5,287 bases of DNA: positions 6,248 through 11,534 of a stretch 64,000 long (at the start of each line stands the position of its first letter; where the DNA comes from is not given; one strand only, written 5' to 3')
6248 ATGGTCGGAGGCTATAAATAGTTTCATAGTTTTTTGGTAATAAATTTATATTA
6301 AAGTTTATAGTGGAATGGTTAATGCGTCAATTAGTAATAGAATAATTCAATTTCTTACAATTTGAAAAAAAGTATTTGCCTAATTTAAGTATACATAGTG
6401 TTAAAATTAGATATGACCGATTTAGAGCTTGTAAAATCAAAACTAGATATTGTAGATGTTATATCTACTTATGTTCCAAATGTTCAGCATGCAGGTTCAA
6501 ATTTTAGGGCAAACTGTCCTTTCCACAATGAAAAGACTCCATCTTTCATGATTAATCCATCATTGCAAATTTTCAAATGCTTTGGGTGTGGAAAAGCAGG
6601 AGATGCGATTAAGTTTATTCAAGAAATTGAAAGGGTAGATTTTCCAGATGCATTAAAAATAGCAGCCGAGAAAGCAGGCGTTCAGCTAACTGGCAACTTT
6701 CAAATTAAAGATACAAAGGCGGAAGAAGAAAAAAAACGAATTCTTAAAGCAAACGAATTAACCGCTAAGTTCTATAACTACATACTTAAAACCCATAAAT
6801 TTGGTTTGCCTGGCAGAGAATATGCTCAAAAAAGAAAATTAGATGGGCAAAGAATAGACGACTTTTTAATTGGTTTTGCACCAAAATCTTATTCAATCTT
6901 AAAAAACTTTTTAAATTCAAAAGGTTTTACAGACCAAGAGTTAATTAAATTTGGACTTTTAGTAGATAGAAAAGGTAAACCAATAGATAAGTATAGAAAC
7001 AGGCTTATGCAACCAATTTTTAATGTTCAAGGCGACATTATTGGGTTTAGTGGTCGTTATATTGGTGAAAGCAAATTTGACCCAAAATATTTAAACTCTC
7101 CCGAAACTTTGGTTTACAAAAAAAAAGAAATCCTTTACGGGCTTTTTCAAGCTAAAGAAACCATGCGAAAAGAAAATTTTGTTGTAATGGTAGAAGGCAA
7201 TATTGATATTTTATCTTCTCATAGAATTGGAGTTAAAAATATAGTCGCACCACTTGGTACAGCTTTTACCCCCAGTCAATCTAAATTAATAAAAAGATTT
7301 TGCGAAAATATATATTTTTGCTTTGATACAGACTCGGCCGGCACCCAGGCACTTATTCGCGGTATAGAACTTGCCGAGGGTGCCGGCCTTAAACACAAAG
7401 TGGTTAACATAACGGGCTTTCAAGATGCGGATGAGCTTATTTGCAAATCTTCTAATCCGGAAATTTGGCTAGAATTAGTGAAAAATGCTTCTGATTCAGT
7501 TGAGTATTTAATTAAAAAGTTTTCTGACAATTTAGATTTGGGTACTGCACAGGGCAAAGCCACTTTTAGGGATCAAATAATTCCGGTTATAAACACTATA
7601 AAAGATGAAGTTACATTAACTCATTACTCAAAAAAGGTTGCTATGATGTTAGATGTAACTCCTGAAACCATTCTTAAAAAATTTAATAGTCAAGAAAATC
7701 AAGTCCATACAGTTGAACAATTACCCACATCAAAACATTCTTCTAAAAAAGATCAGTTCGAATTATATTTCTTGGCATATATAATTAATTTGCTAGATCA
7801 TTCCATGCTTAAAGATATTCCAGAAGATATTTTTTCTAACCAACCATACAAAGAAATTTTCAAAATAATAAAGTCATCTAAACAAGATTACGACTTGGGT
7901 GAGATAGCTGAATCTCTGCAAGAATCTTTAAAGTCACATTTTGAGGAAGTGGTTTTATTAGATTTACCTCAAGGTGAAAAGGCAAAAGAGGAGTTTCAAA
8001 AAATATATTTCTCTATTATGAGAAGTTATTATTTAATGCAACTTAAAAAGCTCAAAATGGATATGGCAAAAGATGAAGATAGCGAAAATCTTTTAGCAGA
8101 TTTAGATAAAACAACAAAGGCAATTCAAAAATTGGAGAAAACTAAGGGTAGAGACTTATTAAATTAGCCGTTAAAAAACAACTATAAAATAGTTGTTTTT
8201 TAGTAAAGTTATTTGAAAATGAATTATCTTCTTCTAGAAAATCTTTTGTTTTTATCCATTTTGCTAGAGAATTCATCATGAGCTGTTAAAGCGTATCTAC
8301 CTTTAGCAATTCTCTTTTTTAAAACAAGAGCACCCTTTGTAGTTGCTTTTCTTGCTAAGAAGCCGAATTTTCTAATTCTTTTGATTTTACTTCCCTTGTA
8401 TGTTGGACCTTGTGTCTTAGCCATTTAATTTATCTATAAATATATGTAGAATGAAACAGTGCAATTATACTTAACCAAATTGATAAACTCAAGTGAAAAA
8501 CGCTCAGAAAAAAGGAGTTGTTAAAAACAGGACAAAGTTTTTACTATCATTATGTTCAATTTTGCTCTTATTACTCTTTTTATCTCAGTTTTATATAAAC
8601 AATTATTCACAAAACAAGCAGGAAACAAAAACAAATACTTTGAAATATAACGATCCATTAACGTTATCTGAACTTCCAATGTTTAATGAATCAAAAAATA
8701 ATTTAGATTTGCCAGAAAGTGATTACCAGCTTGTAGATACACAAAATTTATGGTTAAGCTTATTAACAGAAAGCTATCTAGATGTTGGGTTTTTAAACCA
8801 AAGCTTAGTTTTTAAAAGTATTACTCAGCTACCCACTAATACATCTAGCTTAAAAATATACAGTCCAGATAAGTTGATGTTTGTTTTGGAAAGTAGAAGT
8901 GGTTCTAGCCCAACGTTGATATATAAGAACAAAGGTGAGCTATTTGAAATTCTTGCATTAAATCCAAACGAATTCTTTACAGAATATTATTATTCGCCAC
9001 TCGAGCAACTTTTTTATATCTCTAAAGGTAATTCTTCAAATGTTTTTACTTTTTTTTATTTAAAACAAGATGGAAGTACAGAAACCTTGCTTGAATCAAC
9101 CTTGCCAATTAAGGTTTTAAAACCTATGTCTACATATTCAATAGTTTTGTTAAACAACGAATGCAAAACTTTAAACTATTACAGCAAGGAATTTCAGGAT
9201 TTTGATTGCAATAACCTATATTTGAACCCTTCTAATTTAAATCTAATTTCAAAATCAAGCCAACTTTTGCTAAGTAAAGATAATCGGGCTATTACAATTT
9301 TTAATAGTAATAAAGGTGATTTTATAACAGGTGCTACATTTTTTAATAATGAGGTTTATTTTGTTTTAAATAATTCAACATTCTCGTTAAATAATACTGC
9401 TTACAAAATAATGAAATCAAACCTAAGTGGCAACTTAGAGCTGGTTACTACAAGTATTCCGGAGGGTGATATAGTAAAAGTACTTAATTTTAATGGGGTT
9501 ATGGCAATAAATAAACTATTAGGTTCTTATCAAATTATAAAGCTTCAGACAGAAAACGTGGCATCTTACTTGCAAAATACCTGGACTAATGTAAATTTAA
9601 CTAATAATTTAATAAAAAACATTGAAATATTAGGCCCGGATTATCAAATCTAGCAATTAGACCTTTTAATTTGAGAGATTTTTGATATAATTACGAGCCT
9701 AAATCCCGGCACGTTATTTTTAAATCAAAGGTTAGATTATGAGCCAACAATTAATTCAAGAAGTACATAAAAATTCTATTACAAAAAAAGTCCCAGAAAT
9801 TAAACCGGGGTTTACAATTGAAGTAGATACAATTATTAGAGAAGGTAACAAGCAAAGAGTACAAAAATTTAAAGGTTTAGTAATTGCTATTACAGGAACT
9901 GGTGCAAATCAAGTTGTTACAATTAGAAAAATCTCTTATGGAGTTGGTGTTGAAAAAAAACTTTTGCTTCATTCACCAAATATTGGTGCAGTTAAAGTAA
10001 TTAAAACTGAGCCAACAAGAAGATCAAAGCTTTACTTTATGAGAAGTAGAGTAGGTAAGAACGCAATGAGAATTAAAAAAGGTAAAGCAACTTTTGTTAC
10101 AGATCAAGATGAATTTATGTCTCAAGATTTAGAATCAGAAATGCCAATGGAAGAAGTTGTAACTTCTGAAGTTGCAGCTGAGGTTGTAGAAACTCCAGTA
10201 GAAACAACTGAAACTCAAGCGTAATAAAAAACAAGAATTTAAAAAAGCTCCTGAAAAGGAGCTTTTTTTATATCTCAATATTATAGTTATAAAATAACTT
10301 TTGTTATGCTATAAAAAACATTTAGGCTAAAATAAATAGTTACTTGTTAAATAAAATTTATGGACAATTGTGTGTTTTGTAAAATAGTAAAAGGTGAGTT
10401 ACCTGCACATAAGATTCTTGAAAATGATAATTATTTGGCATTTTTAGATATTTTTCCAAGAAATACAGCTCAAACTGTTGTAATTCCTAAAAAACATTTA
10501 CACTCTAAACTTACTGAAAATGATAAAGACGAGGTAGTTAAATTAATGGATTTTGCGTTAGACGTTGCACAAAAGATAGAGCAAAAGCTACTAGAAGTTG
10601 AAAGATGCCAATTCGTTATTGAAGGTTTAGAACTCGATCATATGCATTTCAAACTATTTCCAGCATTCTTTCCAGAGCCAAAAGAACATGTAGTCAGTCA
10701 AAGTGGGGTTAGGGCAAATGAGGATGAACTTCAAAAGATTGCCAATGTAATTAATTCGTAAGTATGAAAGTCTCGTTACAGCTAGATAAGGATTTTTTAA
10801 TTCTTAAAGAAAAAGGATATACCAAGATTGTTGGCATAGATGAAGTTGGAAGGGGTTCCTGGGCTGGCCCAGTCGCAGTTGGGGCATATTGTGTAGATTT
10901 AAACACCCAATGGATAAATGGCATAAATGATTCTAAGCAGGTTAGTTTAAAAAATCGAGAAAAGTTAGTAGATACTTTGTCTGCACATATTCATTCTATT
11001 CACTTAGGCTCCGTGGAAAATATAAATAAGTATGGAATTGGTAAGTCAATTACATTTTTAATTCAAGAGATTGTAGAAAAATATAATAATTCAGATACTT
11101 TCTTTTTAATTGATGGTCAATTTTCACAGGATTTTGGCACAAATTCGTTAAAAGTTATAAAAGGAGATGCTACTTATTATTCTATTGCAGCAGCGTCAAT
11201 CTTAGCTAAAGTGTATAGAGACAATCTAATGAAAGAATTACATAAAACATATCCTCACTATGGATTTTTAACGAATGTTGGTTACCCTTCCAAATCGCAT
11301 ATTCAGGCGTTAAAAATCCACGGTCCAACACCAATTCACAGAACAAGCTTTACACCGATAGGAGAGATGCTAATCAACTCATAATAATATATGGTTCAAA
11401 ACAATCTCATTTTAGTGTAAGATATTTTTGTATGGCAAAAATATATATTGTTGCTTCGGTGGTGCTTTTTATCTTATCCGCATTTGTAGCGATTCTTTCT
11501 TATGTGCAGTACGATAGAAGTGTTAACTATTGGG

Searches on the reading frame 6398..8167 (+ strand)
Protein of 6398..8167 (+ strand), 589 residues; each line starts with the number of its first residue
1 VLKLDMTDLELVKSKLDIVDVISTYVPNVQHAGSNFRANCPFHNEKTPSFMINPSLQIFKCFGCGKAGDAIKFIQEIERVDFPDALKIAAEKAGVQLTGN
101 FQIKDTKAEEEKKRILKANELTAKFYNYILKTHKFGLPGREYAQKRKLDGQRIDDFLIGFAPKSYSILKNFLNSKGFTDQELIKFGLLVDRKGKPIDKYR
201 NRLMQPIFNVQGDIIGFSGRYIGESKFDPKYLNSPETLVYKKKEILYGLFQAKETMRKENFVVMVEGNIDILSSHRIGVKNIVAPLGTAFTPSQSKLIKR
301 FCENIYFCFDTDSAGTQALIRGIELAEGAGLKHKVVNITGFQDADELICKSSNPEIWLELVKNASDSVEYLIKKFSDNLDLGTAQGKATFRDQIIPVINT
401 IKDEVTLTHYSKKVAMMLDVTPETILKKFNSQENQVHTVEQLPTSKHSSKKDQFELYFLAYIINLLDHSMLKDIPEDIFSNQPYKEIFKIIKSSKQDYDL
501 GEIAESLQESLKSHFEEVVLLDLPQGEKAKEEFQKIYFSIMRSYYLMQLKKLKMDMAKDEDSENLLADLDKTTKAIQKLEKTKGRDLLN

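Call 18: search_protein_families(library=pfam, proteins=[window:6398-8167:+], max_evalue=0.001)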
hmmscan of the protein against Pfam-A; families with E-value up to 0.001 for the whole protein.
window:6398-8167:+ (589 aa): 6 families
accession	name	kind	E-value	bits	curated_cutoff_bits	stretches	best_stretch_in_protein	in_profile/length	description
PF08275.17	DNAG_N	-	7.5e-34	117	26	1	126-253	2-128/128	DNA primase catalytic core, N-terminal domain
PF01807.25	Zn_ribbon_DnaG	-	3e-31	107.6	24.9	1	8-98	5-94/98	CHC2 zinc finger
PF13155.12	Toprim_2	-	1.1e-18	67.8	22.1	1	263-348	1-88/88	Toprim-like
PF13662.12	Toprim_4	-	3.7e-12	46.7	25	1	262-335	3-83/85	Toprim domain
PF10410.14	DnaB_bind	-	9e-10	39.1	20.6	1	369-423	2-56/56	DnaB-helicase binding domain of primase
PF01751.28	Toprim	-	9.3e-07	29.4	23.1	1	262-329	2-87/96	Toprim domain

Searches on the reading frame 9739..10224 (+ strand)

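Call 18: search_protein_families(library=pfam, proteins=[window:9739-10224:+], max_evalue=0.001)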
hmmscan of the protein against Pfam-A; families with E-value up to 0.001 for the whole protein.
window:9739-10224:+ (161 aa): 1 family
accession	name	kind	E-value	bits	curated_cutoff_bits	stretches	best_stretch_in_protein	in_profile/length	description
PF01245.26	Ribosomal_L19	-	2e-35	121.5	22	1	5-113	2-109/111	Ribosomal protein L19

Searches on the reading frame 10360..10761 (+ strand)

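Call 18: search_protein_families(library=pfam, proteins=[window:10360-10761:+], max_evalue=0.001)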
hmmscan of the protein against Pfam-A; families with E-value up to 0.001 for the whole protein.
window:10360-10761:+ (133 aa): 2 families
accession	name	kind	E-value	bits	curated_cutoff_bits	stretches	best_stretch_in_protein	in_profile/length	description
PF01230.28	HIT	-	1.1e-10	42.4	21.5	1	12-99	2-92/98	HIT domain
PF11969.13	DcpS_C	-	7e-10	39.8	24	1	3-97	1-97/114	Scavenger mRNA decapping enzyme C-term binding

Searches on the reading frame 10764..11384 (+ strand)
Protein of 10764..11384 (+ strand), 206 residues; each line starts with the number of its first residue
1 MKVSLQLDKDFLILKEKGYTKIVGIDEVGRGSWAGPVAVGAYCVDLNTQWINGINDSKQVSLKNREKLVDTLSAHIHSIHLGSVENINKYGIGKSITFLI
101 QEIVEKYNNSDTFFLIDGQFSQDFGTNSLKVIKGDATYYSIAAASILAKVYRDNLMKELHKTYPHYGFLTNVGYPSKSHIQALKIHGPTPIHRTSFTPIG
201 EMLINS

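Call 18: search_protein_families(library=pfam, proteins=[window:10764-11384:+], max_evalue=0.001)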
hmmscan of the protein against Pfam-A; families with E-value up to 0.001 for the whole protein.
window:10764-11384:+ (206 aa): 1 family
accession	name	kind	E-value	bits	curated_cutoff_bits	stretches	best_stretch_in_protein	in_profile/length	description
PF01351.25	RNase_HII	-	4.5e-32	112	25.8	1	23-197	1-197/199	Ribonuclease HII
